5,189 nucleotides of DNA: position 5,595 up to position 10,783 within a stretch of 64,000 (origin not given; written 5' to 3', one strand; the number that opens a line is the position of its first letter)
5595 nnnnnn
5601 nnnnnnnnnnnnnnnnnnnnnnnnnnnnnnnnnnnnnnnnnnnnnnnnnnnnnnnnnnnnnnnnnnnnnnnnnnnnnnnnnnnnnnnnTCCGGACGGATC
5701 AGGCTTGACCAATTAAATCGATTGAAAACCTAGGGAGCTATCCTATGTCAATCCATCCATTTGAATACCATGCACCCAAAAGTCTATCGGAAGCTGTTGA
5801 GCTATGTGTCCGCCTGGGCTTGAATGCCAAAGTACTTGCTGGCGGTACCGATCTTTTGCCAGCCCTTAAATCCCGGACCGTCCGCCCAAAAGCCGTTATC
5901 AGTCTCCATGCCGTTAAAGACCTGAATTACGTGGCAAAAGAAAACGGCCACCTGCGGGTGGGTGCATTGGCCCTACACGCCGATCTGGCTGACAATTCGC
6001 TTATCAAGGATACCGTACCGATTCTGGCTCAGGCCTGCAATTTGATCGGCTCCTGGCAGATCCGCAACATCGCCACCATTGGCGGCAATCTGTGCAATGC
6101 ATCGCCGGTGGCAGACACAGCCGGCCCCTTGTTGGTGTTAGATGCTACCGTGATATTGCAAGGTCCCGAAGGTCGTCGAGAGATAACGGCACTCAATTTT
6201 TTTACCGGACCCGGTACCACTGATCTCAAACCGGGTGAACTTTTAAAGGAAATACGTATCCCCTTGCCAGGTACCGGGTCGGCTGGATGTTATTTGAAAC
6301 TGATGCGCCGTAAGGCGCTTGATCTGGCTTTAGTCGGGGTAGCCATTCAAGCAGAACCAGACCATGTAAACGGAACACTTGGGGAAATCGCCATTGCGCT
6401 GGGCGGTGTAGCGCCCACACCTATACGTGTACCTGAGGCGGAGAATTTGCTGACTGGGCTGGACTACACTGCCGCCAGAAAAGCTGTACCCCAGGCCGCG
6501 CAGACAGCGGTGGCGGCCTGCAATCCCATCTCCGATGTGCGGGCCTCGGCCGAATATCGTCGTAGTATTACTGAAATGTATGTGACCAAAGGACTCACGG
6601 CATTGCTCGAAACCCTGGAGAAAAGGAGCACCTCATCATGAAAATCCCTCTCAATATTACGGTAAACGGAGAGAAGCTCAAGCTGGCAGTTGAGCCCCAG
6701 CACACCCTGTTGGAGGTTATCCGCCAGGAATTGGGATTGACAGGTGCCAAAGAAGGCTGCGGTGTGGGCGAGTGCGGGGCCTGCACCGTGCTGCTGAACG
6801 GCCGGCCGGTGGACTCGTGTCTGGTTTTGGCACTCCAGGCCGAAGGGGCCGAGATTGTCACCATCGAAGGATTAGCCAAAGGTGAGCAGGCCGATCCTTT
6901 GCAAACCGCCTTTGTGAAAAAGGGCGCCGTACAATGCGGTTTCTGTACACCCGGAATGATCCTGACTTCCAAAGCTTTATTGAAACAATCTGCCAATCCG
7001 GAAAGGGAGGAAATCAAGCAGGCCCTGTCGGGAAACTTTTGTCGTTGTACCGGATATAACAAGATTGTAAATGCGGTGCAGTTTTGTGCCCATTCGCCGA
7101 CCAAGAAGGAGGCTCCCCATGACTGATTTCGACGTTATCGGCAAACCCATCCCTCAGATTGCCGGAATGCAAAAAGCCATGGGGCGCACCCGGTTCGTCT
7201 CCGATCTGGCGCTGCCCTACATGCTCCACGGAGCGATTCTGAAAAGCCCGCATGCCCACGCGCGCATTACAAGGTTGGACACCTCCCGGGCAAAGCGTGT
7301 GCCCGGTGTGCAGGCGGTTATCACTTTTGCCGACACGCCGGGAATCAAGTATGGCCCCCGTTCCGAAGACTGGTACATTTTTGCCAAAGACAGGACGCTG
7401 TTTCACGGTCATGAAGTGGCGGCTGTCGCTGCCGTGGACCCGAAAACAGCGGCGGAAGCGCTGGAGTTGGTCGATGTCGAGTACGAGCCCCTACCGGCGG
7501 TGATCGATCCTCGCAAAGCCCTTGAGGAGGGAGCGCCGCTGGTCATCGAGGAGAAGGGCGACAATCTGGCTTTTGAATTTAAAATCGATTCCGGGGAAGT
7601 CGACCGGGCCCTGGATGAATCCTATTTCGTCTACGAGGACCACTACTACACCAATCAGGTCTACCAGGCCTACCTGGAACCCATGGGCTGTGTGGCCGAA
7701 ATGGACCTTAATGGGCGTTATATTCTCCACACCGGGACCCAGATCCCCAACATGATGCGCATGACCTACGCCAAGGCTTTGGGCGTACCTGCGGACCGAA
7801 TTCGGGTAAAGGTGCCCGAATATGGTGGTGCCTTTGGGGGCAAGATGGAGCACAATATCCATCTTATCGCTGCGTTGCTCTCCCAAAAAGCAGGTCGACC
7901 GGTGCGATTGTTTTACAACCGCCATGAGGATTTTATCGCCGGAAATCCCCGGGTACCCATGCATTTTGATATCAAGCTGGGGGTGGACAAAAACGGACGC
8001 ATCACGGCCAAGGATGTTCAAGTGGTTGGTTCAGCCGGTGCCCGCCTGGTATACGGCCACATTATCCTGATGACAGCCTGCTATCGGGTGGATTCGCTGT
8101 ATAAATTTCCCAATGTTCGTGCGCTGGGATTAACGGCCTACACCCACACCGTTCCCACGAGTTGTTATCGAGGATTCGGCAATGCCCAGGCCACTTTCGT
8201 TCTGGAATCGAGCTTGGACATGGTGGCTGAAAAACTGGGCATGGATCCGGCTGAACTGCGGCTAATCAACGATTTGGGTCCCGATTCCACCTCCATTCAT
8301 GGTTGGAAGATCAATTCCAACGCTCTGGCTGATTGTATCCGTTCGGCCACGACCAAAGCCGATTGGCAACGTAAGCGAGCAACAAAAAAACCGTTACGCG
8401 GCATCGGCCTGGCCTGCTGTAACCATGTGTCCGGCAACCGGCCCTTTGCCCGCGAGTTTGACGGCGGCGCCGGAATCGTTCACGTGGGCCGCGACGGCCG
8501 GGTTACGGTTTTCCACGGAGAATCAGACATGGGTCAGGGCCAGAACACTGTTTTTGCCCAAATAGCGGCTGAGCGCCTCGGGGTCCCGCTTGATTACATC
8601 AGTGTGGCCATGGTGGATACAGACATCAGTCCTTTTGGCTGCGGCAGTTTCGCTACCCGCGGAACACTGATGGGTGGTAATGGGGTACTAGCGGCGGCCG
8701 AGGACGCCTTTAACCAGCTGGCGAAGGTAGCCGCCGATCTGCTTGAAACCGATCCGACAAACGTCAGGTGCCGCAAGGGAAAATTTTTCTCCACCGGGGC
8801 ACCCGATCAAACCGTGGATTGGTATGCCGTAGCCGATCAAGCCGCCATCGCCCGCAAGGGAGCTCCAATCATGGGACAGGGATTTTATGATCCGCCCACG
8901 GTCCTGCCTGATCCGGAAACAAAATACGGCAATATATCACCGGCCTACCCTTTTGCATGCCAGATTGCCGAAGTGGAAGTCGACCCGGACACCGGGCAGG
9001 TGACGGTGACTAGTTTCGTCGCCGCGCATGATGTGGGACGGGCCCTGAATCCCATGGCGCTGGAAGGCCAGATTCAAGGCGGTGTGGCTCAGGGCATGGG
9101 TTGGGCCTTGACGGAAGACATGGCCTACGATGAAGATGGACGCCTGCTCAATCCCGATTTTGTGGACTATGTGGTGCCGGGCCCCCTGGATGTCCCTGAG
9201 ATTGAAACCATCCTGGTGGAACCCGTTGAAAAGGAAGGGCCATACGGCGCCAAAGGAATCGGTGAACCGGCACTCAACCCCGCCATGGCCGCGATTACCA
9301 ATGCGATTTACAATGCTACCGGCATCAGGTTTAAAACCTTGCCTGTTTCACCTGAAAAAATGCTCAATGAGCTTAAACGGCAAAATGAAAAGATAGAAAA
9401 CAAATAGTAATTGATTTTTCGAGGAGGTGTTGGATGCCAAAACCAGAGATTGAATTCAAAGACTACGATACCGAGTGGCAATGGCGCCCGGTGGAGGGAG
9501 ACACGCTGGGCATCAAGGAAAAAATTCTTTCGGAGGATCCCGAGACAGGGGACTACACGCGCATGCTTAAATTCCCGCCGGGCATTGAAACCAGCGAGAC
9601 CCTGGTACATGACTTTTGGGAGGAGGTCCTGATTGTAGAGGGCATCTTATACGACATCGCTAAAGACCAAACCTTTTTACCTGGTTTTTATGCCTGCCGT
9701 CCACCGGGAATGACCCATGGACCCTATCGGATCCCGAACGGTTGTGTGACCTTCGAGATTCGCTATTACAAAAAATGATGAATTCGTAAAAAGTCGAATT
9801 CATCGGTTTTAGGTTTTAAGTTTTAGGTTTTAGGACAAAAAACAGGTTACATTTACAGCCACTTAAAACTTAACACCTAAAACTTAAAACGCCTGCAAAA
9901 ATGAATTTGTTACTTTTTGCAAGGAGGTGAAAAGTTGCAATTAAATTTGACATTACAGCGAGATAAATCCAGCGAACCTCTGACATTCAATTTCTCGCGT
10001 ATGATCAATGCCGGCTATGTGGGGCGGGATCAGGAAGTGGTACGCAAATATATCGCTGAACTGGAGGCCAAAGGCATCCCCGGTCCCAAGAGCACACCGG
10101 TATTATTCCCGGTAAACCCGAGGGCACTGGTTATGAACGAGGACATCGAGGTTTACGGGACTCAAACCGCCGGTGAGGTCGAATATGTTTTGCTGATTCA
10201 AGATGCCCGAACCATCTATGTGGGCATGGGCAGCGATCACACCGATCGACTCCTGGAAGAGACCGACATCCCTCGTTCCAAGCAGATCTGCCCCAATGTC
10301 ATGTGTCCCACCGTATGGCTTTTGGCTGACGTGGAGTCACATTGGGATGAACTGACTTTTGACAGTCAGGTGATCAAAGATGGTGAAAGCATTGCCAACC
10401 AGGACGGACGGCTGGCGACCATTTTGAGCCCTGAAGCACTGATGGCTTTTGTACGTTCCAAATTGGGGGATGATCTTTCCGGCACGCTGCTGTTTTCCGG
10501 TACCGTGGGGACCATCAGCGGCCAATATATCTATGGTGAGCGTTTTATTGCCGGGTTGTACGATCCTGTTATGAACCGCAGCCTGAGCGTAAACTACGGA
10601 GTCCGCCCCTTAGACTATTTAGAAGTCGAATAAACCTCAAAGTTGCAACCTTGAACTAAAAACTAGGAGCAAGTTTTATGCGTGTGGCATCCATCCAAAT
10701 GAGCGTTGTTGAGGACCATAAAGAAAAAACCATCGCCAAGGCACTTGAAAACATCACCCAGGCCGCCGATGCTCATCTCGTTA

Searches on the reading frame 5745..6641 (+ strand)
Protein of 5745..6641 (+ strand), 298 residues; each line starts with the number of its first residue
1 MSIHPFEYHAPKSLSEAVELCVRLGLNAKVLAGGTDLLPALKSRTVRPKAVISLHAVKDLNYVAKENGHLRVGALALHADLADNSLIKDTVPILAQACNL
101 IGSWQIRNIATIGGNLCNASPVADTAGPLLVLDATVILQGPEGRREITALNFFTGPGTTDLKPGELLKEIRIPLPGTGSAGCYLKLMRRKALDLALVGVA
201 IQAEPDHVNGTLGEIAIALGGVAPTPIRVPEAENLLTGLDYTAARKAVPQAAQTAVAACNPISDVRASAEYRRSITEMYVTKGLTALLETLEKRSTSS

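Call 47: search_protein_families(library=pfam, proteins=[window:5745-6641:+], max_evalue=0.000001)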
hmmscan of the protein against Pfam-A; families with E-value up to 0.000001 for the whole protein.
window:5745-6641:+ (298 aa): 2 families
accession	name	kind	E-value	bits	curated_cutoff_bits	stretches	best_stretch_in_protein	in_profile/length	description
PF00941.27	FAD_binding_5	-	2e-51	174.7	27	1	5-174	2-169/170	FAD binding domain in molybdopterin dehydrogenase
PF03450.22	CO_deh_flav_C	-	4e-21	75.5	25.5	1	184-285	3-100/102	CO dehydrogenase flavoprotein C-terminal domain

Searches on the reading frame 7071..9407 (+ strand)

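Call 47: search_protein_families(library=pfam, proteins=[window:7071-9407:+], max_evalue=0.000001)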
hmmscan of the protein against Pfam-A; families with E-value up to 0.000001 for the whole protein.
window:7071-9407:+ (778 aa): 3 families
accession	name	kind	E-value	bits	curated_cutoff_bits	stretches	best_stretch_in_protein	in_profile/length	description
PF20256.3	MoCoBD_2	-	9.3e-87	291.5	27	1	430-709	6-283/283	Molybdopterin cofactor-binding domain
PF02738.23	MoCoBD_1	-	9e-75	251.3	27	1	161-400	4-243/244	Molybdopterin cofactor-binding domain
PF01315.27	Ald_Xan_dh_C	-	1.4e-29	103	31.3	1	38-142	2-110/110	Aldehyde oxidase and xanthine dehydrogenase, a/b hammerhead domain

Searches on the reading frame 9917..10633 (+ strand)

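Call 47: search_protein_families(library=pfam, proteins=[window:9917-10633:+], max_evalue=0.000001)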
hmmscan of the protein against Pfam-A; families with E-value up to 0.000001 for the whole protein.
window:9917-10633:+ (238 aa): 1 family
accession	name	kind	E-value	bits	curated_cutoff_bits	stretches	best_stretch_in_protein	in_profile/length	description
PF11010.13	DUF2848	-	2.3e-54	184.5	23.4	1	32-227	1-194/194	Protein of unknown function (DUF2848)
